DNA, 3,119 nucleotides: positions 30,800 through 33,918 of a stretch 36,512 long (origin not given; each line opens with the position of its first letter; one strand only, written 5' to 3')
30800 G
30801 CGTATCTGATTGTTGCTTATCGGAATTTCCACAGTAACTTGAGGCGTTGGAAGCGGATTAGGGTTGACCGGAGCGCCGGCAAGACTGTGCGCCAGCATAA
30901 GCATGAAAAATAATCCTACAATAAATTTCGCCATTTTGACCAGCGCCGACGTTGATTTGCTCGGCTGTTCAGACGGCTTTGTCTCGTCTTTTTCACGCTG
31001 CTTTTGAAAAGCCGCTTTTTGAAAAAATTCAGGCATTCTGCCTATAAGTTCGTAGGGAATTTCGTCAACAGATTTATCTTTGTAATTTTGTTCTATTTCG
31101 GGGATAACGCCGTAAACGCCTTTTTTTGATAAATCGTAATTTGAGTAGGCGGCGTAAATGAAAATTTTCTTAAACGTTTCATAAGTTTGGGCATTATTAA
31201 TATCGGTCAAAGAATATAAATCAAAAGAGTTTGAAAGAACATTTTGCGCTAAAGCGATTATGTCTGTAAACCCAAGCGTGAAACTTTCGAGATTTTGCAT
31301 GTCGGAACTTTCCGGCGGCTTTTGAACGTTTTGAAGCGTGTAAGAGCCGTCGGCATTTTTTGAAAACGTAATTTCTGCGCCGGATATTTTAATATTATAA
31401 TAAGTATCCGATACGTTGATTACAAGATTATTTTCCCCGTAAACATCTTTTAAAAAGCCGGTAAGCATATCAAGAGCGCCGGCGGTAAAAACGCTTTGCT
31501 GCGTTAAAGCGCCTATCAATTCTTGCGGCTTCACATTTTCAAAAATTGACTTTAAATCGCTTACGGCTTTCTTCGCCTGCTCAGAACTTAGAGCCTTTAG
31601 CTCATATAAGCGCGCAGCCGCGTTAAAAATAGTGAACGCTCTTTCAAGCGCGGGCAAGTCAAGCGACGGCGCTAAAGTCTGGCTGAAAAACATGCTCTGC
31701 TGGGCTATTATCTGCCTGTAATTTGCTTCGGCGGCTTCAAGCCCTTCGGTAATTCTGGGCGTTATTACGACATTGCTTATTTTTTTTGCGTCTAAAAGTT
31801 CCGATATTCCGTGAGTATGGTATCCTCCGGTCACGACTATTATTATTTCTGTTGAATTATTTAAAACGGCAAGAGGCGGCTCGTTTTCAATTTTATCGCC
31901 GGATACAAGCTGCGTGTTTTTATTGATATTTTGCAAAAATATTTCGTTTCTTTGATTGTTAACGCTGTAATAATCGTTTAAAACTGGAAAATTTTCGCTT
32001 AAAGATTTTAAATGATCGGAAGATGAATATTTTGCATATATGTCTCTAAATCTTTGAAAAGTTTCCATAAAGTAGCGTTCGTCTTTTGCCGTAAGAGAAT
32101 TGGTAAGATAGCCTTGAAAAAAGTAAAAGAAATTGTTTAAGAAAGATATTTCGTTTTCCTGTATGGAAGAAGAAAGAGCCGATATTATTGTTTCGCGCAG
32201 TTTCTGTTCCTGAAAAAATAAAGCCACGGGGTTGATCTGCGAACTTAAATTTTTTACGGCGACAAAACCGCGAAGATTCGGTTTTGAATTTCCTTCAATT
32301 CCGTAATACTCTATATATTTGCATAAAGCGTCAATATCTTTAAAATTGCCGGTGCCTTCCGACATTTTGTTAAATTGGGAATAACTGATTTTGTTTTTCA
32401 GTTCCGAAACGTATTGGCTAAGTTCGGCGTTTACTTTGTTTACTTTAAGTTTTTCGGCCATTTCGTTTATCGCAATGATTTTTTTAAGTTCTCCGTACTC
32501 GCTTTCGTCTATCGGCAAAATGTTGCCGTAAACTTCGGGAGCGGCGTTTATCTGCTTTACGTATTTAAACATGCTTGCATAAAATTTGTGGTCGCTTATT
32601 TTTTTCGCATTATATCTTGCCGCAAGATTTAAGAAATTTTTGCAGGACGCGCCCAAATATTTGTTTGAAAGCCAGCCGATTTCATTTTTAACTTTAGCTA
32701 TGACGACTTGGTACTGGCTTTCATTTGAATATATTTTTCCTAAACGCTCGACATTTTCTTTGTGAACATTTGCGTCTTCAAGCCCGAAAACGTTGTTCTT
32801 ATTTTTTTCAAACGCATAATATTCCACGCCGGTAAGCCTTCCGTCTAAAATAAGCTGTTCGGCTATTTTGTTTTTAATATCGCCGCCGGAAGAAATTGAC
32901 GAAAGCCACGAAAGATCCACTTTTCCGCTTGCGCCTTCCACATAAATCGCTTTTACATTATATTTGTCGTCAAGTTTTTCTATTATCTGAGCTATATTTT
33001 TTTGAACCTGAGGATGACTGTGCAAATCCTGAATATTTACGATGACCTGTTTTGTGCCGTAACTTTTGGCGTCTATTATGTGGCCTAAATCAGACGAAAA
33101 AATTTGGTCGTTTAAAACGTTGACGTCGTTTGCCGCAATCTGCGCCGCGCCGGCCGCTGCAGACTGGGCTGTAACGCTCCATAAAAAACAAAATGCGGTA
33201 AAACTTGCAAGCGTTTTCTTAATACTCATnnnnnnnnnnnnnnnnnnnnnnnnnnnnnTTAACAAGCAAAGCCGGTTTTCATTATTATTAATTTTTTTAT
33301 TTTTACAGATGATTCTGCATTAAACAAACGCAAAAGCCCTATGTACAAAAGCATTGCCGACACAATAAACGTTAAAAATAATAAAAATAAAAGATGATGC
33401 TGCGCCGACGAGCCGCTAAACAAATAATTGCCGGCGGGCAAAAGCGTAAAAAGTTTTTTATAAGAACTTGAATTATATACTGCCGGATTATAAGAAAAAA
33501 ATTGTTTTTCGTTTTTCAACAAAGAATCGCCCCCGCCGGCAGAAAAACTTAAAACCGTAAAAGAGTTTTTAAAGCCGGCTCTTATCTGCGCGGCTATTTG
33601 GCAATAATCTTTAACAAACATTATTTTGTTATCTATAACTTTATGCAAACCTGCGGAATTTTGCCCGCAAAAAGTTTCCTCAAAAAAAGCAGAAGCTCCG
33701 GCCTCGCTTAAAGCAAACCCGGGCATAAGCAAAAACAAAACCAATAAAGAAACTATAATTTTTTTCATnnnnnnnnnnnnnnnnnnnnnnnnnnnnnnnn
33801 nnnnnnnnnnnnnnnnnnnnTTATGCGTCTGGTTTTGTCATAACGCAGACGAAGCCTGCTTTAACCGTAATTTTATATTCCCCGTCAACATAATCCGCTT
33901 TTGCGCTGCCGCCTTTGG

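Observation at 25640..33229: Orphan 2529-aa giant envelope protein, the main unexplained gene of the window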

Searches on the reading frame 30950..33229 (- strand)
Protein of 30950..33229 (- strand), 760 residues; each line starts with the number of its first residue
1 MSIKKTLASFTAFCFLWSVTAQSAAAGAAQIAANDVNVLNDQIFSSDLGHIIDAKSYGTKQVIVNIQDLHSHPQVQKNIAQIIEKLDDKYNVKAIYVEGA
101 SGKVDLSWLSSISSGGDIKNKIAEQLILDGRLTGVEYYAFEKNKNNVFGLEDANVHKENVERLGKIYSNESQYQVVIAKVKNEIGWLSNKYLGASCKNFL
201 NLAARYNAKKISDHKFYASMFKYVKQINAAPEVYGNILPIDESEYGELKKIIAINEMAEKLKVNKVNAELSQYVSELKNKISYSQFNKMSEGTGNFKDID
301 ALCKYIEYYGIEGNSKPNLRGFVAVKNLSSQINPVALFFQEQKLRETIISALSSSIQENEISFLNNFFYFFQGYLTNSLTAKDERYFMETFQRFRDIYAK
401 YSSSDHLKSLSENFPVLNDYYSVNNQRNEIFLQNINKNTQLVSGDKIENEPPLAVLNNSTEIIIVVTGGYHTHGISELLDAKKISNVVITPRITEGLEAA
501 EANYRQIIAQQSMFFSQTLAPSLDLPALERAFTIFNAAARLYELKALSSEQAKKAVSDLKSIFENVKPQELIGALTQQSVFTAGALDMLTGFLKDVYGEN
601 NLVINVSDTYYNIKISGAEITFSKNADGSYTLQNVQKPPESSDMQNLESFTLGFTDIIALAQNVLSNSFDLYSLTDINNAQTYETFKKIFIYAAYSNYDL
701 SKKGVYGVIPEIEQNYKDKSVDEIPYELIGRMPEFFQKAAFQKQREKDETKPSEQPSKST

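Call 25: search_solved_structures(query=A1, max_evalue=10, show_alignments=2)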
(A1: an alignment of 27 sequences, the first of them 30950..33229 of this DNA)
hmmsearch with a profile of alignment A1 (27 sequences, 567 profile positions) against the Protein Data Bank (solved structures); distinct sequences matched with E-value up to 10: 4.
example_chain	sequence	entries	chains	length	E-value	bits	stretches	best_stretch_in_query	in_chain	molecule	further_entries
8bf6_A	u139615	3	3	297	0.038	15.9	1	151-200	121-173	ABC transporter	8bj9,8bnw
7olc_Lh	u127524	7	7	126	0.33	12.8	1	270-335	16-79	Dolichyl-diphosphooligosaccharide--protein glycotransferase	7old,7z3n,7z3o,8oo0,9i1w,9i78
9iq8_A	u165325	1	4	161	1.1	11.1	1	7-72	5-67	Ankyrin-like protein AnkB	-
7a0j_AAA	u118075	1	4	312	2.4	10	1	429-490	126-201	Serine/threonine-protein kinase-like protein ACR4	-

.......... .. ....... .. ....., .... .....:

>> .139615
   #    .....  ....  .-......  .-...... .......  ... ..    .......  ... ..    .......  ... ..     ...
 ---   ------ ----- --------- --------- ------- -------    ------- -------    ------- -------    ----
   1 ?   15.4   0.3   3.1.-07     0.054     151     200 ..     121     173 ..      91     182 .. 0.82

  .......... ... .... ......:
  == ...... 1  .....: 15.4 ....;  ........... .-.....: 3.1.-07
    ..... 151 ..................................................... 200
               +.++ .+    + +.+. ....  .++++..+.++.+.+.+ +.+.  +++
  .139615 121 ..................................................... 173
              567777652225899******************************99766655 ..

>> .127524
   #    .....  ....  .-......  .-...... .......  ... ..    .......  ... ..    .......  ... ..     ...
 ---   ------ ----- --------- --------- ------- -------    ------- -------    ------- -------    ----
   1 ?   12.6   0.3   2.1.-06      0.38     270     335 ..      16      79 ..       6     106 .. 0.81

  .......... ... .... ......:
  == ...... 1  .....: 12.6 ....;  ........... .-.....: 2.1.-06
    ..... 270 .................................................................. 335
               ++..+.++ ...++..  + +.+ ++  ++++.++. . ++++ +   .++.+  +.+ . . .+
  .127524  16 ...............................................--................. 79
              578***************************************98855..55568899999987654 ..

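Call 27: search_protein_families(library=pfam, alignment_id=A1, max_evalue=1)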
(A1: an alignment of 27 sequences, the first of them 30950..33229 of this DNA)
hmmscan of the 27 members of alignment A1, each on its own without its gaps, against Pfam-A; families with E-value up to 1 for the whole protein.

A. member 1, window:30950-33229:- (760 aa): 2 families
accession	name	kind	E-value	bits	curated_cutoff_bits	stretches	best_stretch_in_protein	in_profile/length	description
PF15601.11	Imm70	-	0.078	13.1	26.7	0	56-90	69-103/131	Immunity protein 70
PF08349.16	DUF1722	-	0.25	12.1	22.5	0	366-399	53-86/117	Protein of unknown function (DUF1722)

B. families by the number of members that match (of 27 scanned): 46 families (the first 25 are shown)
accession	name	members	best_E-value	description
PF08349.16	DUF1722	12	0.0017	Protein of unknown function (DUF1722)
PF23202.1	PAH_ZNF598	9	0.0043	ZNF598 PAH domain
PF08231.17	SYF2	2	9.9e-05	SYF2 splicing factor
PF18572.7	T6PP_N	2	0.0048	Trehalose-6-phosphate phosphatase N-terminal helical bundle domain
PF18185.7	STALD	2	0.015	Sir2- and TIR-associating SLOG family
PF07912.19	ERp29_N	1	0.0061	ERp29, N-terminal domain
PF08429.16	PLU-1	1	0.0096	PLU-1-like protein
PF03461.20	TRCF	1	0.011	TRCF domain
PF01303.22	Egg_lysin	1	0.014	Egg lysin (Sperm-lysin)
PF05130.17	FlgN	1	0.025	FlgN protein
PF01609.27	DDE_Tnp_1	1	0.03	Transposase DDE domain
PF12363.14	Phage_TAC_12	1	0.032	Phage tail assembly chaperone protein, TAC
PF07865.16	DUF1652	1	0.032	Protein of unknown function (DUF1652)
PF14572.12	Pribosyl_synth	1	0.034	Phosphoribosyl synthetase-associated domain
PF20612.3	SHOCT_2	1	0.042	SHOCT domain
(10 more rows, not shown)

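Call 37: predict_structure(alignment_id=A1)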
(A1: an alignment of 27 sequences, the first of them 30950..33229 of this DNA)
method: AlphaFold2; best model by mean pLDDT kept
length: 760 residues; sequences in the alignment: 27
mean_pLDDT: 78.4   pTM: 0.64
mean pLDDT of the five models: 78.4, 77.8, 77.2, 75.5, 73.6
residues with pLDDT >= 90: 208; 70-90: 357; 50-70: 135; < 50: 60
segments of 3 or more residues with pLDDT < 50: 26-40, 519-524, 639-658, 696-703, 754-760
pLDDT, mean of each block of 10 residues (from residue 1): 80 80 51 43 70 85 92 91 92 92 84 75 88 92 91 89 88 93 95 93 91 94 93 78 91 89 87 84 76 67 78 82 82 78 93 92 94 90 88 95 89 89 91 91 85 83 92 89 91 81 82 61 54 80 82 75 70 68 75 78 80 79 79 68 36 43 54 61 60 51 53 64 63 62 67 47
secondary structure, 60 per line:
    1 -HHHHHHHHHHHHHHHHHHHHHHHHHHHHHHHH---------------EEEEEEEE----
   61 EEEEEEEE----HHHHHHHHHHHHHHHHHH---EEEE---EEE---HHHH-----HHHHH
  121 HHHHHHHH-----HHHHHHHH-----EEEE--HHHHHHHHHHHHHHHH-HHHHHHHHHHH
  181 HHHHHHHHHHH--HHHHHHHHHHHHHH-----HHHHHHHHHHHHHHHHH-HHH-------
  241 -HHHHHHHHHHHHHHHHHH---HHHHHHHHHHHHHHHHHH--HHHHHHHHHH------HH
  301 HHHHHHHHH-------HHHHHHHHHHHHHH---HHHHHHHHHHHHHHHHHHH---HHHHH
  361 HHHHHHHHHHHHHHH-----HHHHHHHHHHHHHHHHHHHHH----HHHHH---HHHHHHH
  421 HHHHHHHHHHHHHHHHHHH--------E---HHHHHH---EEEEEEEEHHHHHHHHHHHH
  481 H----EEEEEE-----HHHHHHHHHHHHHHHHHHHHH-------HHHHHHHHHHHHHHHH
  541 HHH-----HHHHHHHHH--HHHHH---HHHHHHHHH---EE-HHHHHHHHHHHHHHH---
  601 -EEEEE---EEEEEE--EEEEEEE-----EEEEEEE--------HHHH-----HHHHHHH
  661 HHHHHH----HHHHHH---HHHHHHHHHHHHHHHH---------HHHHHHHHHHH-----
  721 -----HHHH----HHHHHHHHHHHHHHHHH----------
elements in order (helices of 4 or more, strands of 3 or more residues): H2-33 E49-56 E61-68 H73-90 E94-97 E101-103 H107-110 H116-128 H134-141 E147-150 H153-168 H170-191 H194-207 H213-229 H242-259 H263-280 H283-292 H299-309 H317-330 H334-352 H356-375 H381-401 H406-410 H414-439 H452-457 E461-468 H469-481 E486-491 H497-517 H525-543 H549-557 H560-564 H568-576 H583-597 E602-606 E610-615 E618-624 E630-636 H645-648 H654-666 H671-676 H680-695 H705-715 H726-729 H734-750

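Call 39: fold_search(model_id=the predicted structure, library=pdb)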
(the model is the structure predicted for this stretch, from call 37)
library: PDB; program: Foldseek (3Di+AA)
matches with E <= 10: 261; with E <= 0.001: 0
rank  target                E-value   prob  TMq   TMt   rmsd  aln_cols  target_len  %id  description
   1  6edw_C                9.1e-02  0.08  0.06  0.06  35.1       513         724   11  Crystal structure of Mycobacterium tuberculosis ICL2 in the apo form (released 2019-08-14)
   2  9cpa_Q                1.1e-01  0.16  0.09  0.14  25.0       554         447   11  Structure of a Mammalian DHX29-bound 43S Pre-initiation Complex (released 2025-07-23)
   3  4qn1                  2.6e-01  0.08  0.07  0.11  22.7       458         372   12  Crystal Structure of a Functionally Uncharacterized Domain of E3 Ubiquitin Ligase SHPRH (released 2014-08-13)
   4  9o4k_A                3.9e-01  0.05  0.06  0.10  32.7       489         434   10  Cryo-EM Structure of the Arabidopsis GA3-GID1A-RGA-SLY1-ASK1 Complex (released 2025-07-23)
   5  8dgf_B                4.1e-01  0.03  0.08  0.05  41.1       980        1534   11  Avs4 bound to phage PhiV-1 portal (released 2022-08-03)
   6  6xcs_A                4.3e-01  0.23  0.14  0.23  23.1       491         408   10  Erythromycin esterase mutant EreC H289N in its open conformation (released 2021-02-17)
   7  9d01                  5.4e-01  0.07  0.07  0.13  30.1       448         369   11  Crystal Structure of a-iTHR-201 (released 2025-12-10)
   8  9mg8_B                5.4e-01  0.04  0.06  0.10  28.2       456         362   10  Crystal Structure of b-iTHR-110 (released 2025-12-17)
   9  9y6s_9Q               5.6e-01  0.03  0.07  0.02  53.5       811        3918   11  96-nm repeat of the Leishmania tarentolae doublet microtubule (released 2025-12-17)
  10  6xcq                  7.7e-01  0.20  0.15  0.25  24.4       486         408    8  Erythromycin esterase EreC, mutant H289N in its closed conformation (released 2021-02-17)
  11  9y6s_7G               9.1e-01  0.02  0.07  0.02  76.0       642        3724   12  96-nm repeat of the Leishmania tarentolae doublet microtubule (released 2025-12-17)
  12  6g19_A                1.0e+00  0.03  0.08  0.09  36.3       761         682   10  CryoEM structure of the MDA5-dsRNA filament with 74-degree helical twist (released 2018-11-21)
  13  5z2c_H                1.5e+00  0.05  0.09  0.14  22.9       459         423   11  Crystal structure of ALPK-1 N-terminal domain in complex with ADP-heptose (released 2018-08-22)
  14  8gix_D                1.5e+00  0.02  0.07  0.07  27.1       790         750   11  Chaetomium thermophilum Hir3 (released 2024-07-10)
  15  8eoj_B                1.6e+00  0.04  0.07  0.07  22.3       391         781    8  Microsomal triglyceride transfer protein (released 2023-05-03)
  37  3b55                  2.9e+00  0.06  0.09  0.15  23.9       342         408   11  Crystal structure of the Q81BN2_BACCR protein from Bacillus cereus. NESG target BcR135 (released 2007-11-06)
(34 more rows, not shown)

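Call 63: find_related_loci(query=A1, collection=genome_contigs, flank=2500)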
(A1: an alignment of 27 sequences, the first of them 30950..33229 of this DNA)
Query A1 (760 aa) in genome_contigs; peptide patterns used: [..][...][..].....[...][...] (x = any residue, [..] = any of these).
268 stretches matched a pattern; 265 encode a relative of the query (tblastn E <= 1e-3); the best 80 are kept; 80 distinct loci.
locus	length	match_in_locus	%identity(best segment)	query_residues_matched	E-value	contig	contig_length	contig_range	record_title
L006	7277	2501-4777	43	1-749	0e+0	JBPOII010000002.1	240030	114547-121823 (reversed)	MAG: Elusimicrobiota bacterium isolate MAG_1018 c_000000466580, whole genome shotgun sequence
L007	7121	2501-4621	41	1-748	3e-171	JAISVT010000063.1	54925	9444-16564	MAG: Candidatus Endomicrobium macrotermitis isolate Mx356_bin47 k119_834424, whole genome shotgun sequence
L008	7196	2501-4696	34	1-753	1e-123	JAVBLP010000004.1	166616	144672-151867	MAG: Endomicrobiaceae bacterium isolate EPI_MAG_00026 c_000007110262, whole genome shotgun sequence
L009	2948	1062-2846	36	1-530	1e-115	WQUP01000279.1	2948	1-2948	MAG: Endomicrobia bacterium isolate Cu122P5bin43 JGI20166J26741_12223541, whole genome shotgun sequence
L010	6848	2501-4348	35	1-634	5e-111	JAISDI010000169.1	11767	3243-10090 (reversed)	MAG: Endomicrobium sp. isolate Gx485_bin123 k119_5691304, whole genome shotgun sequence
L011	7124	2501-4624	34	4-737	6e-107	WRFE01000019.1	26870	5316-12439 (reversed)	MAG: Candidatus Endomicrobium labiotermitis isolate Lab288P4_bin38 Ga0123354_10001834, whole genome shotgun sequence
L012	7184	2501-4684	31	1-737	6e-103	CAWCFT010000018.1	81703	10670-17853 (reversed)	MAG: Endomicrobiales bacterium isolate MFD01231.bin.3.74 genome assembly, contig: contig_49084, whole genome shotgun seq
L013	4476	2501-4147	37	5-541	5e-102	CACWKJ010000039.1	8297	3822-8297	MAG: uncultured Elusimicrobium sp. isolate RUG10662 genome assembly, contig: RUG10662_asm_39, whole genome shotgun seque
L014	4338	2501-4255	35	4-579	3e-102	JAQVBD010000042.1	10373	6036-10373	MAG: Endomicrobiaceae bacterium isolate STD2_57 NODE_25382_length_10373_cov_24.270154_Sandtown_D2, whole genome shotgun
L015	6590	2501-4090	35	1-523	5e-101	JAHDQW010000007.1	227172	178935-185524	MAG: Candidatus Praeruminimicrobium purgamenti isolate SV1-B1.2 k141_3968, whole genome shotgun sequence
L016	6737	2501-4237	34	1-562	2e-100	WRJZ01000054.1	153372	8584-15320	MAG: Candidatus Endomicrobium neocapritermitis isolate Nt197P4_bin29 JGI24705J35276_12238810, whole genome shotgun seque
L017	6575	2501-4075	37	5-523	3e-99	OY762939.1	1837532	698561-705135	MAG: Endomicrobiaceae bacterium isolate b7fdffbc-12ed-482e-887b-d6703ec4e3ab genome assembly, chromosome: 1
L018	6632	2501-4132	34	1-521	2e-98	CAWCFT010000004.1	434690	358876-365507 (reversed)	MAG: Endomicrobiales bacterium isolate MFD01231.bin.3.74 genome assembly, contig: contig_109, whole genome shotgun seque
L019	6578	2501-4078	36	5-520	8e-97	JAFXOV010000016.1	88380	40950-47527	MAG: Elusimicrobia bacterium isolate RGIG6610 Sheep_Rumen-1__c264575, whole genome shotgun sequence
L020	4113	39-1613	37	5-520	2e-96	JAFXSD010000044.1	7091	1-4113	MAG: Elusimicrobia bacterium isolate RGIG6696 Sheep_Rumen-2__c243492, whole genome shotgun sequence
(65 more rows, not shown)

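Call 68: search_protein_representatives(alignment_id=A1)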
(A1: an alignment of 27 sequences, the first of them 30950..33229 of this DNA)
Query: 27 sequences, 567 profile positions. Proteins with E-value up to 0.001 (for the whole library): 8722; up to 1e-10: 7503; up to 1e-30: 3807. The best 150 are listed.
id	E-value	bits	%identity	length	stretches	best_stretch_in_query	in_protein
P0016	3.3e-218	742.5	-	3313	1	1-566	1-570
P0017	5.0e-212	722.1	-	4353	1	1-565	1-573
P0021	4.7e-211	718.9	-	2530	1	1-565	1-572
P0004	1.4e-210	717.3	-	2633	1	1-566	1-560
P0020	1.7e-210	717.0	-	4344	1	1-566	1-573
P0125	1.3e-209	714.1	-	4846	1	1-566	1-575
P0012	2.1e-209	713.4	-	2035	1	2-566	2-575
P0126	8.1e-209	711.5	-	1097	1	3-566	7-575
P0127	9.0e-208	708.0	-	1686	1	1-559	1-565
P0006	4.4e-204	695.8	-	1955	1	1-566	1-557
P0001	6.4e-203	692.0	-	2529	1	1-565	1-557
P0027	1.9e-202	690.5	-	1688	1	2-559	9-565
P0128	7.0e-202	688.6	-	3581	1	3-550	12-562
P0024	2.2e-201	686.9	-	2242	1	1-549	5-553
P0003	4.1e-201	686.0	-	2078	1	1-566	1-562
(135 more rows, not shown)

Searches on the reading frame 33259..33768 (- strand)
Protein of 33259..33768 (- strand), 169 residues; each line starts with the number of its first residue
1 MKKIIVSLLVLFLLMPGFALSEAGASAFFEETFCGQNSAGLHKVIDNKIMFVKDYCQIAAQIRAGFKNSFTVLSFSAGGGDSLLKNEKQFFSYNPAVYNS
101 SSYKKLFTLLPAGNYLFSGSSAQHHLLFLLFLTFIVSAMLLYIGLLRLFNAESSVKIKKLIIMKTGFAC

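Call 5: search_protein_families(library=pfam, proteins=[window:33259-33768:-], max_evalue=1)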
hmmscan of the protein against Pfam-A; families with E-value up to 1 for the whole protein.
window:33259-33768:- (169 aa): 0 families

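Call 6: search_protein_families(library=ncbifam, proteins=[window:33259-33768:-], max_evalue=1)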
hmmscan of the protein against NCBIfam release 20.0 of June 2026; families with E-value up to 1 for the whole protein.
window:33259-33768:- (169 aa): 0 families
